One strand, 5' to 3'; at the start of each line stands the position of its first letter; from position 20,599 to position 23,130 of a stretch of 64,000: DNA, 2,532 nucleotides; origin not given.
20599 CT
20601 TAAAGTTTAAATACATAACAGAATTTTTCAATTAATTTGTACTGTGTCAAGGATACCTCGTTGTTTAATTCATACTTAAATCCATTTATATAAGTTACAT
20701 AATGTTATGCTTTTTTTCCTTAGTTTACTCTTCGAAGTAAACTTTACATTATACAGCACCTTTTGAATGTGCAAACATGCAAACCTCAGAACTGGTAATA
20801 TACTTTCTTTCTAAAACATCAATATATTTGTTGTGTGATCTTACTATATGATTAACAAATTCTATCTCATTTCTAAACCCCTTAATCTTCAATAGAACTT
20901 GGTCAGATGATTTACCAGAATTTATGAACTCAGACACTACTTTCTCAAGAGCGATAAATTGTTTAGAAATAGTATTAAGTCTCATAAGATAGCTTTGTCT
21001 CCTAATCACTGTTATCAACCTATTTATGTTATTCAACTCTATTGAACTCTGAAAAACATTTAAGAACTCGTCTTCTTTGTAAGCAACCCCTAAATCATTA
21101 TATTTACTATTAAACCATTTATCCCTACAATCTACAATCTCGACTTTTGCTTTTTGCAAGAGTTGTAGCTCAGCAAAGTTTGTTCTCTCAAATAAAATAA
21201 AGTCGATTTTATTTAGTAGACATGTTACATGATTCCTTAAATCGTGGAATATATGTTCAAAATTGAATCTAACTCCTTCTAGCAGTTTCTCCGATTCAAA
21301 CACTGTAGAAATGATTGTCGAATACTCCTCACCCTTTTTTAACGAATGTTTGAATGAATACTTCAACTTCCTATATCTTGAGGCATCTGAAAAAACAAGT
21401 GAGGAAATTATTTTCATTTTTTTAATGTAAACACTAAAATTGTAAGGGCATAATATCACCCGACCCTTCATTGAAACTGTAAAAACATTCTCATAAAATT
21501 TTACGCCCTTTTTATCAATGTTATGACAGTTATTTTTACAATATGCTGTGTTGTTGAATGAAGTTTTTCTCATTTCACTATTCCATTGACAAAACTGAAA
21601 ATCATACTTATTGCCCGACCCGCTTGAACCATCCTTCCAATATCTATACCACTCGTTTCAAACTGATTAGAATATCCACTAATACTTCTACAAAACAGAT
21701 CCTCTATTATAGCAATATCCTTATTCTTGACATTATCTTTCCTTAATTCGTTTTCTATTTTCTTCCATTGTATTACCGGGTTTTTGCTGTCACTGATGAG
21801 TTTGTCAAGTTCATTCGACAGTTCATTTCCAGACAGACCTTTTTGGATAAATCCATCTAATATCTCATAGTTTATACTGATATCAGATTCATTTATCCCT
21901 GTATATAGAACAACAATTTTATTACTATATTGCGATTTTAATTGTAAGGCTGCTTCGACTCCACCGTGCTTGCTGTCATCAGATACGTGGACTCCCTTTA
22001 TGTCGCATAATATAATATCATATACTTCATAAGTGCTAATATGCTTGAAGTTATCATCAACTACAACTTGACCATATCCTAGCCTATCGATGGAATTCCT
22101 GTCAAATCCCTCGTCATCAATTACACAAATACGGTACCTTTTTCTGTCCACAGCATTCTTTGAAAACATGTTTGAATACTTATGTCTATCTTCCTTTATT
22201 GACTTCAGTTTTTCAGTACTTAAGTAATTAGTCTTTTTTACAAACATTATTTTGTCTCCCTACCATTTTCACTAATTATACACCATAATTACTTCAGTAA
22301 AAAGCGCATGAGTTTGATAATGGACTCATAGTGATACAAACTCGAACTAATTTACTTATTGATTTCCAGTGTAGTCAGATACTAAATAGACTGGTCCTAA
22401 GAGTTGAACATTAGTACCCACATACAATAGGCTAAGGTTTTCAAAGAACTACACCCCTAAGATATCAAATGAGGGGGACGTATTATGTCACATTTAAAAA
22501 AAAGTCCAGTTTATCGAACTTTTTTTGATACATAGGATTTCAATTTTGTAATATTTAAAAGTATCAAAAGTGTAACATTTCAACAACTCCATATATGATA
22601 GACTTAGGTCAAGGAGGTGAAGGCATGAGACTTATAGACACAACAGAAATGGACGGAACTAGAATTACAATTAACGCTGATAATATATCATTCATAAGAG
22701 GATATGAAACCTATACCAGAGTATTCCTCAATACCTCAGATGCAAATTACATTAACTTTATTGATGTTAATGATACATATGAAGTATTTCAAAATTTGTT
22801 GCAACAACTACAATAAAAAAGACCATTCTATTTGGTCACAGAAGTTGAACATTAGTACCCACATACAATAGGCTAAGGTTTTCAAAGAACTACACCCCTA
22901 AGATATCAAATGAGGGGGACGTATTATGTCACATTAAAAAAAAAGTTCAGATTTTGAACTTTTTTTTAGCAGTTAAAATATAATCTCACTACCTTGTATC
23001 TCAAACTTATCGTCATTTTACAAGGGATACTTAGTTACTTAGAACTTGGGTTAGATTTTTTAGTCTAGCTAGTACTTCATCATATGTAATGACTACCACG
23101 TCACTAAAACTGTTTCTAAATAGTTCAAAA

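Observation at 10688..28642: Eight near-identical 91-nt repeats split 18 kb of the tRNA-Leu island into insulated defence/competition cassettes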

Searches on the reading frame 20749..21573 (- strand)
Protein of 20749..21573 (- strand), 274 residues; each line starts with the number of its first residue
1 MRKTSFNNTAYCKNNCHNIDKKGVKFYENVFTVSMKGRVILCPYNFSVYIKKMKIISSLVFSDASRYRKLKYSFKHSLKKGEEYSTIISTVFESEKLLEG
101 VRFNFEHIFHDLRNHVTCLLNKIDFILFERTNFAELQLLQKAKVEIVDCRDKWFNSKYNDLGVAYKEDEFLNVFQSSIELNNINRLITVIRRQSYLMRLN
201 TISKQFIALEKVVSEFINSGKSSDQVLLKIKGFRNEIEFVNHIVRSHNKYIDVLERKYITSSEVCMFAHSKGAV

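Call 11: search_protein_families(library=pfam, proteins=[window:20749-21573:-], max_evalue=0.01)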
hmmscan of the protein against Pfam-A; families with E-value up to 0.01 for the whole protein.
window:20749-21573:- (274 aa): 0 families

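Call 63: search_protein_families(library=padloc, proteins=[window:20749-21573:-], max_evalue=0.01)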
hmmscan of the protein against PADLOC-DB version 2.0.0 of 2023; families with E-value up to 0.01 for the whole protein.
window:20749-21573:- (274 aa): 0 families

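Call 64: search_protein_families(library=ncbifam, proteins=[window:20749-21573:-], max_evalue=0.01)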
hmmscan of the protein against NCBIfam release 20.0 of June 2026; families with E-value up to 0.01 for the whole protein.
window:20749-21573:- (274 aa): 1 family
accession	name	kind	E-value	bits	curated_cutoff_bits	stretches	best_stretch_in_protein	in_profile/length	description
NF033806.2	laterosporulin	subfamily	0.0052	17.1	40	0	10-43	15-45/52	laterosporulin family class IId bacteriocin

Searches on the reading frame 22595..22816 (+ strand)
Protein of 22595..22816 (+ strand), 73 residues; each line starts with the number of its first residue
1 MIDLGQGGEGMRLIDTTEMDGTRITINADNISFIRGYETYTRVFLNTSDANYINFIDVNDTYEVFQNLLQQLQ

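Call 12: search_protein_families(library=pfam, proteins=[window:22595-22816:+], max_evalue=0.01)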
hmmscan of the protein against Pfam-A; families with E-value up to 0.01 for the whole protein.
window:22595-22816:+ (73 aa): 0 families

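Call 63: search_protein_families(library=padloc, proteins=[window:22595-22816:+], max_evalue=0.01)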
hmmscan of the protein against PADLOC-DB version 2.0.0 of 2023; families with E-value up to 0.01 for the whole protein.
window:22595-22816:+ (73 aa): 0 families

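Call 109: search_protein_families(library=ncbifam, proteins=[window:22595-22816:+], max_evalue=0.001)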
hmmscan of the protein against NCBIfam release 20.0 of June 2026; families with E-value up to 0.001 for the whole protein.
window:22595-22816:+ (73 aa): 0 families

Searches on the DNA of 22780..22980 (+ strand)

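Call 93: search_dna_similar(query=window:22780-22980:+, collection=phages, mode=distant, max_evalue=0.01)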
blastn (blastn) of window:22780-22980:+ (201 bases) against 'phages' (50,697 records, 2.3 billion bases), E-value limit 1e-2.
No match.

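Call 94: search_dna_similar(query=window:22780-22980:+, collection=plasmids, mode=distant, max_evalue=0.01)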
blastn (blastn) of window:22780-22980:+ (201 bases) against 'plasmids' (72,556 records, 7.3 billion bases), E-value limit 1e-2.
No match.
